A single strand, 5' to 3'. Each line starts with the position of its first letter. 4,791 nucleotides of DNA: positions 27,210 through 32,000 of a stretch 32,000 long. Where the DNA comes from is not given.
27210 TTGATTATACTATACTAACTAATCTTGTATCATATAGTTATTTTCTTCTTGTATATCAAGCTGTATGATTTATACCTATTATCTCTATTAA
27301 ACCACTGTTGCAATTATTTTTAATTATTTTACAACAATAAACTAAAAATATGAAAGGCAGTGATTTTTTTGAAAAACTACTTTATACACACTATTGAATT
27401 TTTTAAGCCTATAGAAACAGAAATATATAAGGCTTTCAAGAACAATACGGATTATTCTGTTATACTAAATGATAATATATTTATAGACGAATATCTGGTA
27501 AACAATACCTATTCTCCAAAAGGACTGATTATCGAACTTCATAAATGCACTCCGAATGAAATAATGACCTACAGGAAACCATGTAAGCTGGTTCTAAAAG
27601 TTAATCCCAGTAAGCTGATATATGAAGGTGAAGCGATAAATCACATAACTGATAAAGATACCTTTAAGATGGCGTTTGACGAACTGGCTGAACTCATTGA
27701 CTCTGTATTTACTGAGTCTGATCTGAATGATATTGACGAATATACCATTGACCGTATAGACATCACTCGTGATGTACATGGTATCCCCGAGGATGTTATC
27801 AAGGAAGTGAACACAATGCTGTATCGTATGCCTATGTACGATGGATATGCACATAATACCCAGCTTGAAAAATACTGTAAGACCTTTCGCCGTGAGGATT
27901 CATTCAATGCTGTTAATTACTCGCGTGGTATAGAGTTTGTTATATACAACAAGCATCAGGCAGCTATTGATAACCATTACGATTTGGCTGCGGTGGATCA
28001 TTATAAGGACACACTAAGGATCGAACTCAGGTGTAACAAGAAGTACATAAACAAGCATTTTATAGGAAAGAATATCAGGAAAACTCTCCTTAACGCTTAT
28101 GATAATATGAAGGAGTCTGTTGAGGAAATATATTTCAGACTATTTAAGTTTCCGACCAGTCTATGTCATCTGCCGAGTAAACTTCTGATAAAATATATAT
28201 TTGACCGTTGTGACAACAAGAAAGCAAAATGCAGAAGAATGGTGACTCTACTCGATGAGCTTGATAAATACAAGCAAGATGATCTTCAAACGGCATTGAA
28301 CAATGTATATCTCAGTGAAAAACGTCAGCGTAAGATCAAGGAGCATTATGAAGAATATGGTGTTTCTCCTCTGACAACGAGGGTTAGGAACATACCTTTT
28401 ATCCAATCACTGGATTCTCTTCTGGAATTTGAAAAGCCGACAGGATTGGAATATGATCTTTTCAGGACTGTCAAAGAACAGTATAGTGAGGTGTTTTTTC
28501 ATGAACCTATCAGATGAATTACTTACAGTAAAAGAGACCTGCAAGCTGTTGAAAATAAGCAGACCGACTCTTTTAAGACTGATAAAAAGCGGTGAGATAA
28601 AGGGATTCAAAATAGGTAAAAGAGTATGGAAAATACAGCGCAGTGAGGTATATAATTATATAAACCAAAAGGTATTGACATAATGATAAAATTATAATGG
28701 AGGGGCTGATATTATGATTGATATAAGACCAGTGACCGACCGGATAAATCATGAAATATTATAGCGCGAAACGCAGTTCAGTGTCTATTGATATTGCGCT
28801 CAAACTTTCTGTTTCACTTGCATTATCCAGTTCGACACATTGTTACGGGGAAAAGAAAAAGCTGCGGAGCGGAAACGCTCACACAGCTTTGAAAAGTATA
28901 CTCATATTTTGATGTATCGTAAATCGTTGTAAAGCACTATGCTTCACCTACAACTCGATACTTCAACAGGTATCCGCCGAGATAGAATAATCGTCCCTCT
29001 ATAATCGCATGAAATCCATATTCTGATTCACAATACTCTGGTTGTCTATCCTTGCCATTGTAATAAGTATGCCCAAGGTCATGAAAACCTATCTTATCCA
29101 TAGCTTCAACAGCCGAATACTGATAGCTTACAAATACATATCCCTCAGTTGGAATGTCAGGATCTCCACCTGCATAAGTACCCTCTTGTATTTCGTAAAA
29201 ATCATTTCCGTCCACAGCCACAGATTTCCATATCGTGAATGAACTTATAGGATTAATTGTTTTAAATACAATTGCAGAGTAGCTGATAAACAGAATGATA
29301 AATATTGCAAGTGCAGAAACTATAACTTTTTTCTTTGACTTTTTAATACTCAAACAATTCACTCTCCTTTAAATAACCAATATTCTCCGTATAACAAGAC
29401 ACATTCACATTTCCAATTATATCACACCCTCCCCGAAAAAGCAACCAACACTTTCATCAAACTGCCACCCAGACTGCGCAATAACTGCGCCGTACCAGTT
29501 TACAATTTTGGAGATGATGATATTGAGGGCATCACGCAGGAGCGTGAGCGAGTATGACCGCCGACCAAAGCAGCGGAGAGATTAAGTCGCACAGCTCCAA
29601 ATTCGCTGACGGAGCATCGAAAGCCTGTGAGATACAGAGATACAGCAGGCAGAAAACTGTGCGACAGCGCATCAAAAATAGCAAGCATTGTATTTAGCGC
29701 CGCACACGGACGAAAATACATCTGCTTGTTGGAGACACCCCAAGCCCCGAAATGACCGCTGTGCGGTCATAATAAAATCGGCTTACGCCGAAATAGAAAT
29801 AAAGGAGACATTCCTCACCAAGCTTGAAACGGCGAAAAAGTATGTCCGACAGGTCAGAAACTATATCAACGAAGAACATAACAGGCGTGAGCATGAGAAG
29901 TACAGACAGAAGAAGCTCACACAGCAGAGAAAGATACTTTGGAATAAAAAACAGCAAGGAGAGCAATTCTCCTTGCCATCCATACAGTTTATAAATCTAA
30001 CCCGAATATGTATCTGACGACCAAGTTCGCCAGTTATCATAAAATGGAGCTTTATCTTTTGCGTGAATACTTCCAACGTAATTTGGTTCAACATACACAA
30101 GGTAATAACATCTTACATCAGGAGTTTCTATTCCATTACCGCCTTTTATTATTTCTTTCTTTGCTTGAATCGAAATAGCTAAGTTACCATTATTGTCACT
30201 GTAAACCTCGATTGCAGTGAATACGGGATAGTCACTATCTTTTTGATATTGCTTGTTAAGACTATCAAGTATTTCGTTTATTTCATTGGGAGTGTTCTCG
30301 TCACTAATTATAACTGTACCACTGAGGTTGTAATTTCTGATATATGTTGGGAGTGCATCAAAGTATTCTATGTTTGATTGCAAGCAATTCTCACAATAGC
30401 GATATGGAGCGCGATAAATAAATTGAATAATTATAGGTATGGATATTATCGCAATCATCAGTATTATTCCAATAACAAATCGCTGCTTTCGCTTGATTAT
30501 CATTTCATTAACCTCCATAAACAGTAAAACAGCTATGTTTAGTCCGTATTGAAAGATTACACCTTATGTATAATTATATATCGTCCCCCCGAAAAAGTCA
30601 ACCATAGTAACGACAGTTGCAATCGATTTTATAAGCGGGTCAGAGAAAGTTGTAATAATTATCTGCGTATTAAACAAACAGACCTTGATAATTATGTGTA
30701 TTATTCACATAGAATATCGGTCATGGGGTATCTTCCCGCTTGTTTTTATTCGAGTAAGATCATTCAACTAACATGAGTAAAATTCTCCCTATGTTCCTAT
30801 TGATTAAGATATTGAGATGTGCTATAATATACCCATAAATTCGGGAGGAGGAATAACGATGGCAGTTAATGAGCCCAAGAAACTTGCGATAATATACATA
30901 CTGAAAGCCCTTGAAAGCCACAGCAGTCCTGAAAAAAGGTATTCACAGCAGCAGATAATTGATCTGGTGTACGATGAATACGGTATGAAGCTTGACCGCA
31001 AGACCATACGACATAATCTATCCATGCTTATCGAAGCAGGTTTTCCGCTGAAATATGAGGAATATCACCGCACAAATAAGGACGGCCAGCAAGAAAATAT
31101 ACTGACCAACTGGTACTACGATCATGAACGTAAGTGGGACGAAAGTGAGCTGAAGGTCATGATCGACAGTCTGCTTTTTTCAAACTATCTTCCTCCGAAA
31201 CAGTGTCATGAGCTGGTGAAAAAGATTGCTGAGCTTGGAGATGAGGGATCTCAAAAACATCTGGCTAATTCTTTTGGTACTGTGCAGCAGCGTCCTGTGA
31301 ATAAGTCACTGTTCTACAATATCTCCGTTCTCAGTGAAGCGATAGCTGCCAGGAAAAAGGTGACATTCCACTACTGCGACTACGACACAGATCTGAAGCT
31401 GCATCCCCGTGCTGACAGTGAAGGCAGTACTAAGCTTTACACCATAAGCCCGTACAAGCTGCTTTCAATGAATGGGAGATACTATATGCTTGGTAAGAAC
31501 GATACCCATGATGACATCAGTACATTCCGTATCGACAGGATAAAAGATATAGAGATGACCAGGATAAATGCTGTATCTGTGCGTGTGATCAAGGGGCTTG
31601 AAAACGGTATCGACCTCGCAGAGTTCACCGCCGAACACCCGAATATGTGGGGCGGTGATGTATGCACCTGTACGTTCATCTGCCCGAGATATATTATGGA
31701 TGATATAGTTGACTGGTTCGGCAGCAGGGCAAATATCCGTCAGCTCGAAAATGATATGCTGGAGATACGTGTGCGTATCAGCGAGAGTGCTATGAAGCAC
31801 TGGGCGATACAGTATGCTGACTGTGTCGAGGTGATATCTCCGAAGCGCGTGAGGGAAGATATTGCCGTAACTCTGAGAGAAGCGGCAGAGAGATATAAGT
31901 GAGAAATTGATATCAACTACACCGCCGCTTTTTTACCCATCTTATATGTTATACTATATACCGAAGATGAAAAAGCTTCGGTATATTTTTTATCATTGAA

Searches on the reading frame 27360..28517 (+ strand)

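Call 115: search_protein_families(library=pfam, proteins=[window:27360-28517:+], max_evalue=0.001)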
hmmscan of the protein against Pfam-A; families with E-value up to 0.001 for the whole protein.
window:27360-28517:+ (385 aa): 1 family
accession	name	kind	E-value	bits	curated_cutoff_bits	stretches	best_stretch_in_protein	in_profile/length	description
PF05144.20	Phage_CRI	-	2.7e-06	27.7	21.7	1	71-234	60-222/232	Replication-associated protein G2P N-terminal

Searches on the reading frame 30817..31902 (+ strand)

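Call 115: search_protein_families(library=pfam, proteins=[window:30817-31902:+], max_evalue=0.001)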
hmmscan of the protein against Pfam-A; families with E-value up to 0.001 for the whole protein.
window:30817-31902:+ (361 aa): 2 families
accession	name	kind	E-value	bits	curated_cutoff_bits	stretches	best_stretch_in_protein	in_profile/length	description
PF13280.12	WYL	-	1.3e-13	51.1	21.8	1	169-247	3-70/70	WYL domain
PF25583.1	WCX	-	8.2e-05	23.3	23.9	1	300-357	20-76/76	WCX domain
